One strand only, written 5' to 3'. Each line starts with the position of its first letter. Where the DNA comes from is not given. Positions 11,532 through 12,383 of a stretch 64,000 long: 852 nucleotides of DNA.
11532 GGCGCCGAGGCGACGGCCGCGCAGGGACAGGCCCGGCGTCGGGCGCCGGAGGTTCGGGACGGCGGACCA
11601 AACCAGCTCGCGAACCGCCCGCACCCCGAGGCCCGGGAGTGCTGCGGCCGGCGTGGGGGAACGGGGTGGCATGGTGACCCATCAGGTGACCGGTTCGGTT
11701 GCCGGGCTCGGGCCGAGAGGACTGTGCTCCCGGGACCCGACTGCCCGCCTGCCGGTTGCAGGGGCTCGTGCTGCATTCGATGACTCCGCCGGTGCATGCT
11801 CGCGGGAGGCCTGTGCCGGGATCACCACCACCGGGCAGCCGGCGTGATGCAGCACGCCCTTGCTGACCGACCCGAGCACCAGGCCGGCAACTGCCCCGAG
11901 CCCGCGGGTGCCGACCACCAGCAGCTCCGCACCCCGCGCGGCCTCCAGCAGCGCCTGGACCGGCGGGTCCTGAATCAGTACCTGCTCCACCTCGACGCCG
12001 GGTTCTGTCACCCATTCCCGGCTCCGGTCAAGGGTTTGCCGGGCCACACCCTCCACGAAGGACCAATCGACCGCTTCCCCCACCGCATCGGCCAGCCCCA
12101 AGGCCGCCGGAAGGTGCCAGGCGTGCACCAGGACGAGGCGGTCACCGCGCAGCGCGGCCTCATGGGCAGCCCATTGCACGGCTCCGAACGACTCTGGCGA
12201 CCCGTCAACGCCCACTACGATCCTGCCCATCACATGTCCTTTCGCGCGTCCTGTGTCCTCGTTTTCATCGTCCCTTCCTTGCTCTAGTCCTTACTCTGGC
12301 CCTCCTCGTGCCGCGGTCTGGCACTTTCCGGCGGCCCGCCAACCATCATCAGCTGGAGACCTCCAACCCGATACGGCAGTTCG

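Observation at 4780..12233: Candidate novel multi-step phosphorelay wired to a c-di-GMP phosphodiesterase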

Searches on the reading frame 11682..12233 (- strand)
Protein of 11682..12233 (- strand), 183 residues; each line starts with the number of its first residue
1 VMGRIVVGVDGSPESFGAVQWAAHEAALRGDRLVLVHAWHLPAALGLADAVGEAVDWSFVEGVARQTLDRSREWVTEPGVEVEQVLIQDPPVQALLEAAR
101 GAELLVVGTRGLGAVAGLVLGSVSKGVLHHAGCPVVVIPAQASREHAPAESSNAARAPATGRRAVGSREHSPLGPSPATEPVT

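Call 4: search_protein_families(library=pfam, proteins=[window:11682-12233:-], max_evalue=0.01)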
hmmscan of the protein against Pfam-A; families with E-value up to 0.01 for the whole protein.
window:11682-12233:- (183 aa): 1 family
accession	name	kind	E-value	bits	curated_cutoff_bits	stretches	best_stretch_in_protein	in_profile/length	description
PF00582.32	Usp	-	2.9e-29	102.9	24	1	1-139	1-141/141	Universal stress protein family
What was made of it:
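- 11682..12233 (-): Universal stress protein, convergent with REC-HPt. A link to the signalling system is not supported. Pfam Usp scores 102.9 bits (call 4).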
